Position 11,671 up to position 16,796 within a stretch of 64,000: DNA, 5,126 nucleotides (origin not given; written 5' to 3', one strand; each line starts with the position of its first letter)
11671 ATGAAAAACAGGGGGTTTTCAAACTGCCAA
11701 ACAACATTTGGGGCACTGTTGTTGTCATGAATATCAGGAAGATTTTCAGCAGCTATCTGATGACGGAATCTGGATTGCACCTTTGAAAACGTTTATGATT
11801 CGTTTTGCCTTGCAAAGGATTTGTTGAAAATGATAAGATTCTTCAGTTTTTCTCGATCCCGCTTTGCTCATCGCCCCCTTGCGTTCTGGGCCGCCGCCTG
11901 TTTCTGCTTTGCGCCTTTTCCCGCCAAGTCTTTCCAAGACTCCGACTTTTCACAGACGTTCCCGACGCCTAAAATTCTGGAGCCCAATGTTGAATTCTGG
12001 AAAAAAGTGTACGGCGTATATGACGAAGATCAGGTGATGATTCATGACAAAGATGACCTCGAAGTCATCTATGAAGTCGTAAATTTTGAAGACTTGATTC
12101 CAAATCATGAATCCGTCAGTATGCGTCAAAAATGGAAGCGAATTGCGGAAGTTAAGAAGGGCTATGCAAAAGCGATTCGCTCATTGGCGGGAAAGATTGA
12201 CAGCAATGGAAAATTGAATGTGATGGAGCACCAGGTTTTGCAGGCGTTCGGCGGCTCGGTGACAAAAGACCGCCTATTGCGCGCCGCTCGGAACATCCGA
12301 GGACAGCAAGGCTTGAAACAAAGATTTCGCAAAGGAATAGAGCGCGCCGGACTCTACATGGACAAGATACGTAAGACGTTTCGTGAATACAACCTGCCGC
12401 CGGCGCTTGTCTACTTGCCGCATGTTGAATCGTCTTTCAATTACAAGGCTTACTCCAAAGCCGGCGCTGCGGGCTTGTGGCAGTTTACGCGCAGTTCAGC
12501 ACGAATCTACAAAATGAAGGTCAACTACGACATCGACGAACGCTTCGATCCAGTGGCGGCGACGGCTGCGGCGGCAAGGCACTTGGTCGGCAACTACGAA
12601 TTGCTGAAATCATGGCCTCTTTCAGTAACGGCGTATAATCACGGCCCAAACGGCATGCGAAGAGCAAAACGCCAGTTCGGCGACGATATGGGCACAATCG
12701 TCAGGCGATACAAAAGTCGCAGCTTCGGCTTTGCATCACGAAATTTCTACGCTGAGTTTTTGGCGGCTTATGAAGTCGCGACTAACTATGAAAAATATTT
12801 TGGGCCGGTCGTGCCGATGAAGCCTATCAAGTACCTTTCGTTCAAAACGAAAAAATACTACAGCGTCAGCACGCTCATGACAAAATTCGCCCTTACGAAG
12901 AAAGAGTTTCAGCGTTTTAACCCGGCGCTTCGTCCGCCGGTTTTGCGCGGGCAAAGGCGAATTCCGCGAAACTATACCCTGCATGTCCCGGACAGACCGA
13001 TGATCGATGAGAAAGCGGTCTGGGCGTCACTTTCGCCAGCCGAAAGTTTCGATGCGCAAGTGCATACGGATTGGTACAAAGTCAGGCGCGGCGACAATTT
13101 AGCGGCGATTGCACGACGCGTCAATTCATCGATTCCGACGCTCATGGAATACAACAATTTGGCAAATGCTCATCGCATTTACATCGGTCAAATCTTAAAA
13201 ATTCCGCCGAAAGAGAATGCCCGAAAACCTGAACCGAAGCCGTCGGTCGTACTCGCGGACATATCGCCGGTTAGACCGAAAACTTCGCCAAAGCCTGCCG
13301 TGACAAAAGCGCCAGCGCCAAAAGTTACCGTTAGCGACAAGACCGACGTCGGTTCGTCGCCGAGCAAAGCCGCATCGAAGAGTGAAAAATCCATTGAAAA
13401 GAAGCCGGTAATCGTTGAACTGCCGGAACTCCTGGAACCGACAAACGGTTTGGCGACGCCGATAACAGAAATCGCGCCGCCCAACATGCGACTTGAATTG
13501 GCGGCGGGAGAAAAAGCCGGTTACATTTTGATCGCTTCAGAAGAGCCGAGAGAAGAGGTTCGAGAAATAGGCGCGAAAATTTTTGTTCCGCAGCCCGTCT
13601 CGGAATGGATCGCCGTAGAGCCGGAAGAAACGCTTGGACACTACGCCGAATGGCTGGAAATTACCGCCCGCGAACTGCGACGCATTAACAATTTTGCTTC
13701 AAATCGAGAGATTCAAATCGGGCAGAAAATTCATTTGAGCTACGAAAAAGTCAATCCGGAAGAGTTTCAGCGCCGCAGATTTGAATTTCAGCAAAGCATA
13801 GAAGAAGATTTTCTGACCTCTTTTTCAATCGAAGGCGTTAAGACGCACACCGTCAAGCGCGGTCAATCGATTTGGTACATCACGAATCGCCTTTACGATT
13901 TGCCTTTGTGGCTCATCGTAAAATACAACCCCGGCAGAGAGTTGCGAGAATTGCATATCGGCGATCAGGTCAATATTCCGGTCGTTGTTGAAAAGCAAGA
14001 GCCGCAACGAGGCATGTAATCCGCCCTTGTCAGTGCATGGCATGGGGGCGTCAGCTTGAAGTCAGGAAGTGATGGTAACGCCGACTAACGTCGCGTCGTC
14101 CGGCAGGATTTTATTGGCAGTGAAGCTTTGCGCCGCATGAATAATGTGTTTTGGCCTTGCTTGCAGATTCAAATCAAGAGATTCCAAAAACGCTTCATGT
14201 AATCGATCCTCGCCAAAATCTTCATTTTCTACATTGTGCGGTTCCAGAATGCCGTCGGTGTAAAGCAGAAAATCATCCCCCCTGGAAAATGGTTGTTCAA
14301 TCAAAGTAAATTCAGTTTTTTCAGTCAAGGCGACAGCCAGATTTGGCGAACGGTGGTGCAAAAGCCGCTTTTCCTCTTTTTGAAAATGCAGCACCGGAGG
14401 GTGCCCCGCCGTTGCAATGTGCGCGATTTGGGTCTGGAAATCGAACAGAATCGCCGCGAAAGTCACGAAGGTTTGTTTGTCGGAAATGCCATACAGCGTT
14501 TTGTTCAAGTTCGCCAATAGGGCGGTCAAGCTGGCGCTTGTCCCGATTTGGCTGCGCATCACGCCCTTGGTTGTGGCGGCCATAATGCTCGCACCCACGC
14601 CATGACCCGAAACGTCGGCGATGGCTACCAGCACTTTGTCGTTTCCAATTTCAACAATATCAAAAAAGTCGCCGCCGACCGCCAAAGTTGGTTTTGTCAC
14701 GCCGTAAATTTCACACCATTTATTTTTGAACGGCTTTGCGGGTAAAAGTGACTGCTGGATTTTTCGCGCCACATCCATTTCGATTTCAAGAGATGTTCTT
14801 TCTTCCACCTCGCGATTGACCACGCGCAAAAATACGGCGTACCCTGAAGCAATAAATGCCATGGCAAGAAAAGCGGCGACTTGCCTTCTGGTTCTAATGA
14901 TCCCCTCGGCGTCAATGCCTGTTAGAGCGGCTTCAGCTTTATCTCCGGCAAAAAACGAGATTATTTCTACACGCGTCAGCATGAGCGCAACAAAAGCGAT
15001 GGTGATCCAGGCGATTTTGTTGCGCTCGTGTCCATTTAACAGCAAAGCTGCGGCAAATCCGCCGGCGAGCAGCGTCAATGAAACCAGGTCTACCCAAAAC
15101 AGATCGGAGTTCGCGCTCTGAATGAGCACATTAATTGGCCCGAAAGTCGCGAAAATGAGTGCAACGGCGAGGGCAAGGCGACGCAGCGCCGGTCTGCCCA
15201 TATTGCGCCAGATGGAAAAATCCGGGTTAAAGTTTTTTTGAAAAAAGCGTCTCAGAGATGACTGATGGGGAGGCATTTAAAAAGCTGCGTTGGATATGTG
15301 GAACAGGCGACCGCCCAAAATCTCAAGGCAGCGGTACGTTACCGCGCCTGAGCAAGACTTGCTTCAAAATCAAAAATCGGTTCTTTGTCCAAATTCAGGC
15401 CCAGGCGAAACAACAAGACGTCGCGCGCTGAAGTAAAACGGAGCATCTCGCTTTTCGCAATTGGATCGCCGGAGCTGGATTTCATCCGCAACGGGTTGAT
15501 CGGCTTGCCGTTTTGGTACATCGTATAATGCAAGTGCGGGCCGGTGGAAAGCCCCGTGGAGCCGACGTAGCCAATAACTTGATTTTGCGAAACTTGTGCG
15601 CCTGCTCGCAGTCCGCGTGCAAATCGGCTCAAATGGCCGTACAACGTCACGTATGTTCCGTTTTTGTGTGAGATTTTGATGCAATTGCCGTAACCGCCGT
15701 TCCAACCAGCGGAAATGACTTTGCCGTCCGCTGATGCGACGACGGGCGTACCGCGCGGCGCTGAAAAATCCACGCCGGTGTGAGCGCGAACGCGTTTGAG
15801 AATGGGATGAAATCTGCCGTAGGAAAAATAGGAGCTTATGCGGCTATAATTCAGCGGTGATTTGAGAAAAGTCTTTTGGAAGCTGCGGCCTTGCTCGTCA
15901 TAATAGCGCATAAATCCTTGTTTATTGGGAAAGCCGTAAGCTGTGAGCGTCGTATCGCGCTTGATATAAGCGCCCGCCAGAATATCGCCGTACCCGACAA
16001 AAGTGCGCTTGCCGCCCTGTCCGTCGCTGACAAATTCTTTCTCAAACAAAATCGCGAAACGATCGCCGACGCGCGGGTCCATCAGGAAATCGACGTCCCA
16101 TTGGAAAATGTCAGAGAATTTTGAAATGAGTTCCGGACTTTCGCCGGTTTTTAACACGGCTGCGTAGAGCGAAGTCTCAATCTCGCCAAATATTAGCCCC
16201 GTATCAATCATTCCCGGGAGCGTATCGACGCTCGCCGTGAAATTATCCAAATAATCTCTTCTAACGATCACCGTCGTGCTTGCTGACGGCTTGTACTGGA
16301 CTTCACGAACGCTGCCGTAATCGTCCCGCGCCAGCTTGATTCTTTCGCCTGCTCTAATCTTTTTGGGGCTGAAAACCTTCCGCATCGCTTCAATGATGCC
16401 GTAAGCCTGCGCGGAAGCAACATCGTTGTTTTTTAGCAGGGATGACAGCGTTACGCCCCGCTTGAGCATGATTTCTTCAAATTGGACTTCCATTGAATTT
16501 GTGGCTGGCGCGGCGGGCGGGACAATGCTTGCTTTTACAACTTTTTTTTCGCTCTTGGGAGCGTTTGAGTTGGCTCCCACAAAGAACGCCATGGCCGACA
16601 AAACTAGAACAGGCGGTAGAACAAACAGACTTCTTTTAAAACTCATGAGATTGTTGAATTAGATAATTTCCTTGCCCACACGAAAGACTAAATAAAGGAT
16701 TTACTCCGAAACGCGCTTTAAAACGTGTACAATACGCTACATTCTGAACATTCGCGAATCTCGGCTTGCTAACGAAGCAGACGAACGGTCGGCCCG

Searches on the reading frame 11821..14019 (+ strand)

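Call 39: search_protein_families(library=pfam, proteins=[window:11821-14019:+], max_evalue=0.001)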
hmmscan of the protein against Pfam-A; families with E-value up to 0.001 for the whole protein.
window:11821-14019:+ (732 aa): 2 families
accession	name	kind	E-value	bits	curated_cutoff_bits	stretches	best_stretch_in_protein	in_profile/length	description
PF01476.26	LysM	-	6.5e-24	84.1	20.9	1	419-462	1-43/43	LysM domain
PF01464.25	SLT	-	1.8e-23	82.7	21.3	1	189-288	9-110/117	Transglycosylase SLT domain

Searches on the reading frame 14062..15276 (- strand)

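Call 39: search_protein_families(library=pfam, proteins=[window:14062-15276:-], max_evalue=0.001)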
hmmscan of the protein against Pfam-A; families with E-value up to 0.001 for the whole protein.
window:14062-15276:- (404 aa): 1 family
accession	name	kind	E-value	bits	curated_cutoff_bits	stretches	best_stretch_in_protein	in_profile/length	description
PF07228.17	SpoIIE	-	5.8e-36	124.7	25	1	212-401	2-190/192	Stage II sporulation protein E (SpoIIE)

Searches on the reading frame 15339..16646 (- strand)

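Call 39: search_protein_families(library=pfam, proteins=[window:15339-16646:-], max_evalue=0.001)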
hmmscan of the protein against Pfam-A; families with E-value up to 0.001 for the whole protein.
window:15339-16646:- (435 aa): 2 families
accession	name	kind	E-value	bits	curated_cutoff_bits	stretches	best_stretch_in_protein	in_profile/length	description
PF01551.29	Peptidase_M23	-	1.2e-35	122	28.7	1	288-385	2-96/96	Peptidase family M23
PF19425.4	Csd3_N2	-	9e-08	32.5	27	1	151-274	8-120/122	Csd3 second domain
